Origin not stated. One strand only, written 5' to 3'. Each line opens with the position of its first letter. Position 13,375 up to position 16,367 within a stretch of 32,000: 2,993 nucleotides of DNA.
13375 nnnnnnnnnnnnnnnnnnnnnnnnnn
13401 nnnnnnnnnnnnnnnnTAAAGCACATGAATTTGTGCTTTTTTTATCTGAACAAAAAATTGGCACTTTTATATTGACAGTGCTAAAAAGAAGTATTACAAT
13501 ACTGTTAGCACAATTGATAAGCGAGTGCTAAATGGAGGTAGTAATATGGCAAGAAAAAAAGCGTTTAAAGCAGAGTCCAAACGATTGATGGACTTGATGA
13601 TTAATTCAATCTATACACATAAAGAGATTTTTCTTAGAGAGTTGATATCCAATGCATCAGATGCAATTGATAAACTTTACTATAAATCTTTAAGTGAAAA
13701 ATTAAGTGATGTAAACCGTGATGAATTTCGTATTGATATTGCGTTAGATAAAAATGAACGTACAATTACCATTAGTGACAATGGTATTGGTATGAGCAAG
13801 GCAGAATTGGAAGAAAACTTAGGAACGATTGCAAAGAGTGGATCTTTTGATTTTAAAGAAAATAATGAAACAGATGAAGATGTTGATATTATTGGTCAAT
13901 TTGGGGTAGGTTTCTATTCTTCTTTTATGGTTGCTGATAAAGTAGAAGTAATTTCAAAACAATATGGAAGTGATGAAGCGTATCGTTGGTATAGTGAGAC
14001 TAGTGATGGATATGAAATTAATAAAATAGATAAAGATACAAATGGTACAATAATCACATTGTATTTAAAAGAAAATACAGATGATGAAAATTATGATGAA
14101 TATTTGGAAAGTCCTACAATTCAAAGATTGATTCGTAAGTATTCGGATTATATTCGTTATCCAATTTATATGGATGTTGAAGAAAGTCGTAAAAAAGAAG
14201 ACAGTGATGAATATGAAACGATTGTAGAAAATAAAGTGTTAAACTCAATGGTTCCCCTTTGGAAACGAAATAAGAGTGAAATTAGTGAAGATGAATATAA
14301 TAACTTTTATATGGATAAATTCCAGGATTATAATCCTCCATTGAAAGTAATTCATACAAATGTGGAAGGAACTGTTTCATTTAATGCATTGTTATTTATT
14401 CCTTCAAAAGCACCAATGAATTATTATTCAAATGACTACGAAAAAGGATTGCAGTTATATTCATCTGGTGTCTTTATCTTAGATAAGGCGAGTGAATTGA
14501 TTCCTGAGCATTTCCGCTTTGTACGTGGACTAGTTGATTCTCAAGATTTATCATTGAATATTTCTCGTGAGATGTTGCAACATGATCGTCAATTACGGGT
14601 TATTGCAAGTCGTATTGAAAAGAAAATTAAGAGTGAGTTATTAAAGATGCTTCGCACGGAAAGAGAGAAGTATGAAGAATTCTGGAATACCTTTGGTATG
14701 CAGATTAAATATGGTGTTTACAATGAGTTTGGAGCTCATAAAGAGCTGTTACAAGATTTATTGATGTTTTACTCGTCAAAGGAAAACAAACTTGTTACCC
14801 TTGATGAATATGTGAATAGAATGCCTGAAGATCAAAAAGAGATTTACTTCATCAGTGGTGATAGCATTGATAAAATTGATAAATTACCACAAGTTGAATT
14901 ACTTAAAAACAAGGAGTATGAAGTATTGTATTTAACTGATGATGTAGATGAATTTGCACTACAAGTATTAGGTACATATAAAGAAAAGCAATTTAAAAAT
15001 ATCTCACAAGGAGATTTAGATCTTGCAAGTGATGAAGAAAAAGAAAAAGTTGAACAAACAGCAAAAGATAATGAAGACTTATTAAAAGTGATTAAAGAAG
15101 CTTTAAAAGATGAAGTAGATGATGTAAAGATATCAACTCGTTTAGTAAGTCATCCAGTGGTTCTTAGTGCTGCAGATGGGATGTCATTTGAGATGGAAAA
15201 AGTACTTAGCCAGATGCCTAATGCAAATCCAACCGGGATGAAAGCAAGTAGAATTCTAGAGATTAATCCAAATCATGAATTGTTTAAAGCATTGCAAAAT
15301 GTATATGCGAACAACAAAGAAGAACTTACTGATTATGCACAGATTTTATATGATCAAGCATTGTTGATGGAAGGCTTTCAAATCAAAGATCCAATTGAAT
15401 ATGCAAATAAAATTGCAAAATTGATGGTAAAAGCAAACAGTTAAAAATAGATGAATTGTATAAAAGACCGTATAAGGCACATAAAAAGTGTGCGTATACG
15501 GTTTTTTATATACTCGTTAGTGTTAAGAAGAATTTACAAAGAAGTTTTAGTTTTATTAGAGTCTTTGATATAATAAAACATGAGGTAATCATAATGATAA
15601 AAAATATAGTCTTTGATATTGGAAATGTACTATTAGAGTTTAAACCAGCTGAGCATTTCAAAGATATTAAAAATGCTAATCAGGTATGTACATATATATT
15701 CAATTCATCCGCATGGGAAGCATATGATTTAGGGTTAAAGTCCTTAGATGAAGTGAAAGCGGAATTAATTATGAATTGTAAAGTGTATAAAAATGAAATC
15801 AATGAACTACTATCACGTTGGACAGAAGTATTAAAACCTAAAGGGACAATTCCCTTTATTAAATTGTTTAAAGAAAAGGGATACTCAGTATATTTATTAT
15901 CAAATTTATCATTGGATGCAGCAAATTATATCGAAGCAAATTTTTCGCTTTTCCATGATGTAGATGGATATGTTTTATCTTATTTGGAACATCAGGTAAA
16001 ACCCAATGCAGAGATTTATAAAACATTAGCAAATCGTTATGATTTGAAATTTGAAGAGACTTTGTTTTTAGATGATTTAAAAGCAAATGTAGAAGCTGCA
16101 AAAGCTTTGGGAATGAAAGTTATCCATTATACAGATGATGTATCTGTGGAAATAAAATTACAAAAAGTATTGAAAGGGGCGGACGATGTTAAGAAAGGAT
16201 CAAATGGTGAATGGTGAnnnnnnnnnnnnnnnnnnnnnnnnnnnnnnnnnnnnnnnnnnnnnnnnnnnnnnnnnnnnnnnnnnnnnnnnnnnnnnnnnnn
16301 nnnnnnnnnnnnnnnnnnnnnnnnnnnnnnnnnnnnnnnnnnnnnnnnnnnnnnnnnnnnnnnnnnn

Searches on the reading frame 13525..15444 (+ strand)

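Call 7: search_protein_families(library=pfam, proteins=[window:13525-15444:+])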
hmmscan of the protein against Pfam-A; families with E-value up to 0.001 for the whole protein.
window:13525-15444:+ (639 aa): 3 families
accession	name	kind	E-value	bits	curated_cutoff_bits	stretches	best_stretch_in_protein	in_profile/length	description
PF00183.23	HSP90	-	5.4e-126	422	24.4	2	220-636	63-488/518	Hsp90 protein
PF13589.12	HATPase_c_3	-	8.2e-14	52.2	25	1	35-160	5-108/137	Histidine kinase-, DNA gyrase B-, and HSP90-like ATPase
PF02518.31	HATPase_c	-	9.4e-07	29.7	26.4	1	34-183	3-109/111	Histidine kinase-, DNA gyrase B-, and HSP90-like ATPase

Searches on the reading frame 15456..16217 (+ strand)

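Call 7: search_protein_families(library=pfam, proteins=[window:15456-16217:+])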
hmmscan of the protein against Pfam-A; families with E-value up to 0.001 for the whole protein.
window:15456-16217:+ (253 aa): 3 families
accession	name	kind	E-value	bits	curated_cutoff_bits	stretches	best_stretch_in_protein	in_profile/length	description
PF00702.32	Hydrolase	-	1.8e-12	48.5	26.4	1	48-219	1-191/191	haloacid dehalogenase-like hydrolase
PF13419.12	HAD_2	-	4.6e-08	33.8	23.8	1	101-223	60-176/178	Haloacid dehalogenase-like hydrolase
PF13242.12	Hydrolase_like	-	0.00023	21.5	22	1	182-232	4-55/75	HAD-hyrolase-like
